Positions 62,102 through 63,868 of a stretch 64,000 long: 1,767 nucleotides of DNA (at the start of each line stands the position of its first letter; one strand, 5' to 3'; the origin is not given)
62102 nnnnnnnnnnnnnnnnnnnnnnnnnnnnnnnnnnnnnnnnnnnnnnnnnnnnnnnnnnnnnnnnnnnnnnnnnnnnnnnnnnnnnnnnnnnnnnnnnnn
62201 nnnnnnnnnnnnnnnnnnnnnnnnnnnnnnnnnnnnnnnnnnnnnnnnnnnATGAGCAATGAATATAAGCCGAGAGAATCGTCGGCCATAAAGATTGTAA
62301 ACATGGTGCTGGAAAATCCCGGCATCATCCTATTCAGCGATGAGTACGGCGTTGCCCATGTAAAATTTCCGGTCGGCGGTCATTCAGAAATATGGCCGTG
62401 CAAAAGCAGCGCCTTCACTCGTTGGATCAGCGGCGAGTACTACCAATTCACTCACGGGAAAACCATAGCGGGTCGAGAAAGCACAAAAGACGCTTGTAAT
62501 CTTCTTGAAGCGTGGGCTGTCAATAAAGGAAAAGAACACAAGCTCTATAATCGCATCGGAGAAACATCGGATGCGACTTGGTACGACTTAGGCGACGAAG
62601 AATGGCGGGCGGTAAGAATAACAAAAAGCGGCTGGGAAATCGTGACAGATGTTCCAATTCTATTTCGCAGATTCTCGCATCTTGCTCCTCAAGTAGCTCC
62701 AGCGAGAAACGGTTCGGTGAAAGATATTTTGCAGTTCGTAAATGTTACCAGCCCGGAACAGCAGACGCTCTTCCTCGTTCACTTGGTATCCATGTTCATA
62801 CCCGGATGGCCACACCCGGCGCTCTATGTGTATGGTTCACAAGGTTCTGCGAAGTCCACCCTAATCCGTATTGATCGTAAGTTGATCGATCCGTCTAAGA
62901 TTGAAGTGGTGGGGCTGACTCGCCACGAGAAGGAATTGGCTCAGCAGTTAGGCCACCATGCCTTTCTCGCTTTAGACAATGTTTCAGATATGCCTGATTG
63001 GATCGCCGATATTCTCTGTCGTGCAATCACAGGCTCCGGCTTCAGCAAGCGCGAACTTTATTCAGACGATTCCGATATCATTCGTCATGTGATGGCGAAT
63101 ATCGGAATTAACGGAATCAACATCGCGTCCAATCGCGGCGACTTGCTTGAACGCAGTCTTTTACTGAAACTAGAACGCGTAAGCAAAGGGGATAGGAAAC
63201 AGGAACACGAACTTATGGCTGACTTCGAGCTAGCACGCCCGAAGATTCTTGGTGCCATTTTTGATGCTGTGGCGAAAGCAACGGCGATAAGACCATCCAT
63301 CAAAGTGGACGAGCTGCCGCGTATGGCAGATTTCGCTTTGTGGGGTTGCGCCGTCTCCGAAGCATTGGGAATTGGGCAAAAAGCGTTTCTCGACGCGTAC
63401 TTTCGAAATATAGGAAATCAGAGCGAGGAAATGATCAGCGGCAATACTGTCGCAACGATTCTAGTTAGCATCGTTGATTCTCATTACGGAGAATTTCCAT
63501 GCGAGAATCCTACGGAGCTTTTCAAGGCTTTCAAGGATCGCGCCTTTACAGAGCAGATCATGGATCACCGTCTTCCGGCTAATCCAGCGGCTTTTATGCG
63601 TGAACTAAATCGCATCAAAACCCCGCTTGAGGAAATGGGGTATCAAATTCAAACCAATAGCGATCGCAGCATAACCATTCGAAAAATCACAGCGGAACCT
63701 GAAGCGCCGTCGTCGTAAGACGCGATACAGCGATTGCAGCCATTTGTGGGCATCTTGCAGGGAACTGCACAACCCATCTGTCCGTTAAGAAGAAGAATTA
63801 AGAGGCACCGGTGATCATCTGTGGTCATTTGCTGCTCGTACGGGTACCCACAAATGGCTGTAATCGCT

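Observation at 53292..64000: AT-rich defence/replication island: Type III R-M + acidic micro-ORF + ArdC-like + PrimPol-helicase, ending in a 23-bp inverted repeat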

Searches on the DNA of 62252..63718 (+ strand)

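Call 61: search_rna_families(source=L001, start=11400, end=14100, threshold=evalue, max_evalue=1)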
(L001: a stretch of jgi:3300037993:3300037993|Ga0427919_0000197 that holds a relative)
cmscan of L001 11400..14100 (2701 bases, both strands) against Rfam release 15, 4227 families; matches with E-value up to 1: 4.
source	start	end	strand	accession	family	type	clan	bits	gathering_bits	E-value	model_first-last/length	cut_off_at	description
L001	13855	13950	-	RF00358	snoZ101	Gene; snRNA; snoRNA; CD-box;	CL00057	22.6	44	0.72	1-96/96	no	Small nucleolar RNA Z101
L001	13596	13661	-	RF01697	Chlorobi-RRM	Cis-reg;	-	21.9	45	0.22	1-73/73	no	Chlorobi-RRM RNA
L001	11762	11855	+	RF01485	rli61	Cis-reg;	-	21.7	50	0.87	1-106/106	no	Listeria sRNA rli61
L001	13594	13654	-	RF00690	MIR408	Gene; miRNA;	-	17.9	64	0.55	1-126/126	no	MIR408 microRNA precursor family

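Call 112: search_rna_families(sources=[L333, L336, L328, L331, L334, L338, L339, L340], threshold=gathering)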
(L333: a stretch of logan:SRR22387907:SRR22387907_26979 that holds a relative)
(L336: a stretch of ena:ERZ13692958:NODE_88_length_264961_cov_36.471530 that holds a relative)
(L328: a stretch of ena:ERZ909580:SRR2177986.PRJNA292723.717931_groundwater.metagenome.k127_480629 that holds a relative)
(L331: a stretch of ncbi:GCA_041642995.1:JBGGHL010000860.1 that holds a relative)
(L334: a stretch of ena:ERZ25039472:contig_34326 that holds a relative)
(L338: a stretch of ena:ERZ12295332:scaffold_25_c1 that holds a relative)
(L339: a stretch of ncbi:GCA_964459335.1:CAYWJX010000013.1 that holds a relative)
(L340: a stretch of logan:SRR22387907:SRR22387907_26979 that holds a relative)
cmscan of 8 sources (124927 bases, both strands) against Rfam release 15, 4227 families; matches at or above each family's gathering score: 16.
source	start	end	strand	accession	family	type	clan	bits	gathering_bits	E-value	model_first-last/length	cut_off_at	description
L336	1560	1690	+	RF03000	LOOT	Gene; sRNA;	-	70.5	46.4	6.2e-11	1-121/121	no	LOOT RNA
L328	16661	16733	-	RF00005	tRNA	Gene; tRNA;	CL00001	70.1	29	5.8e-13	1-71/71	no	tRNA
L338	14472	14792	-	RF00028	Intron_gpI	Intron;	-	70.1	50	1.8e-15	1-253/253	no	Group I catalytic intron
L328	21305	21376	+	RF00005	tRNA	Gene; tRNA;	CL00001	68.5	29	1.6e-12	1-71/71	no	tRNA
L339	9941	10063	+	RF03000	LOOT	Gene; sRNA;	-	68.3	46.4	2e-10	1-121/121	no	LOOT RNA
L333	9017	9132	-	RF03000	LOOT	Gene; sRNA;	-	65.8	46.4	7.6e-10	1-121/121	no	LOOT RNA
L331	6777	7029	-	RF00028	Intron_gpI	Intron;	-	65.6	50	4.2e-14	1-253/253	no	Group I catalytic intron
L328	20565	20651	+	RF00005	tRNA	Gene; tRNA;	CL00001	64.1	29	2.6e-11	1-71/71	no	tRNA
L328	872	943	-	RF00005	tRNA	Gene; tRNA;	CL00001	63.9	29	2.9e-11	1-71/71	no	tRNA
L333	13920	13991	-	RF00005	tRNA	Gene; tRNA;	CL00001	63.5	29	3.8e-11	1-71/71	no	tRNA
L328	16861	16932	-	RF00005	tRNA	Gene; tRNA;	CL00001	63.4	29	4e-11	1-71/71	no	tRNA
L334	7373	7443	-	RF00005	tRNA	Gene; tRNA;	CL00001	58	29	1.2e-09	1-71/71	no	tRNA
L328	16758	16839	-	RF00005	tRNA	Gene; tRNA;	CL00001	56.4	29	3.3e-09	1-71/71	no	tRNA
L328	21188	21259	+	RF00005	tRNA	Gene; tRNA;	CL00001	55.9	29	4.6e-09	1-71/71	no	tRNA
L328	9349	9464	-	RF03000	LOOT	Gene; sRNA;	-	55.6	46.4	1.9e-07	1-121/121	no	LOOT RNA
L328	14543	14627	-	RF00005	tRNA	Gene; tRNA;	CL00001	53.2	29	2.5e-08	1-71/71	no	tRNA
